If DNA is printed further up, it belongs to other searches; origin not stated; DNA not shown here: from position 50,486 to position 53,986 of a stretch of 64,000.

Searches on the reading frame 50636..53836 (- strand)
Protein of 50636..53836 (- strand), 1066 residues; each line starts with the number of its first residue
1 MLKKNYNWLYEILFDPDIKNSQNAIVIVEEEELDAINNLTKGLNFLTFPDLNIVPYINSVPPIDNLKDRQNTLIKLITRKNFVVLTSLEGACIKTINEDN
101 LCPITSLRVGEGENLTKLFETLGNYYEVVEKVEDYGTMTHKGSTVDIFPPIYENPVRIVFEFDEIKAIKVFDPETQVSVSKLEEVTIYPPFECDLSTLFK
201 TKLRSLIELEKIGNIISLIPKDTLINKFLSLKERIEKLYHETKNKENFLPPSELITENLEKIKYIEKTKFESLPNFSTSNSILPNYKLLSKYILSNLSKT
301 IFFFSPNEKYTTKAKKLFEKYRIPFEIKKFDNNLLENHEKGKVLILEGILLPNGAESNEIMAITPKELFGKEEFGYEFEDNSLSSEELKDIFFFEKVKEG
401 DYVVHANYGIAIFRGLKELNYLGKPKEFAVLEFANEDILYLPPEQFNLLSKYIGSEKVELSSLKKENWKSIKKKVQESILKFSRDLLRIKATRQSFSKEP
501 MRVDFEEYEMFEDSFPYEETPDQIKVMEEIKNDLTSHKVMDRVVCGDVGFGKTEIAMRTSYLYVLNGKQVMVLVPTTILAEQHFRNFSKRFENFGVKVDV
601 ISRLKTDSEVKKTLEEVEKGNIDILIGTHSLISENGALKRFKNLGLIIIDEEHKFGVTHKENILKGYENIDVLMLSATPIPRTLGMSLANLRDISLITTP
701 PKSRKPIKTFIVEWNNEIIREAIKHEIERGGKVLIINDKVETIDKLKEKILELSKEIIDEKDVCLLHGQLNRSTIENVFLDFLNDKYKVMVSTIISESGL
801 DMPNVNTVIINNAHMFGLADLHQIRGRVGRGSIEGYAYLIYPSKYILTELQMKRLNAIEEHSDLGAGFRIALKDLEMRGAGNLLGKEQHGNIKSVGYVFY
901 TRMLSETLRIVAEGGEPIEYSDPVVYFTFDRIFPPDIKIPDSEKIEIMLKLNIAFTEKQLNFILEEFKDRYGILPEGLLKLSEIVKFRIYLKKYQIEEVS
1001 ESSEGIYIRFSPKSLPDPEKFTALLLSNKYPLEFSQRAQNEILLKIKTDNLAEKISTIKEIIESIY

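Call 64: search_protein_families(library=pfam, proteins=[window:50636-53836:-], max_evalue=0.00001)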
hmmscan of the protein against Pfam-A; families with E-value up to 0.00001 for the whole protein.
window:50636-53836:- (1066 aa): 7 families
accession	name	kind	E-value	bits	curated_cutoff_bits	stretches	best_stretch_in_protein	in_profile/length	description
PF00270.35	DEAD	-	5.3e-28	98.3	26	1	520-683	1-163/167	DEAD/DEAH box helicase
PF00271.37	Helicase_C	-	1.1e-20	74.4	23.5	1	718-830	5-108/110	Helicase conserved C-terminal domain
PF02559.22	CarD_TRCF_RID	-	1.9e-16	60.3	23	1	398-453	2-57/57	CarD-like/TRCF RID domain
PF17757.6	UvrB_inter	-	2.6e-16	59.9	22.9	1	106-189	2-87/91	UvrB interaction domain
PF04851.21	ResIII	-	7.1e-15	55.7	22.5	1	520-679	5-162/164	Type III restriction enzyme, res subunit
PF03461.20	TRCF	-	3.8e-11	43.6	25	1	941-1020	15-94/95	TRCF domain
PF00176.29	SNF2-rel_dom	-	3.4e-06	26.8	24.9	1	543-684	21-168/290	SNF2-related domain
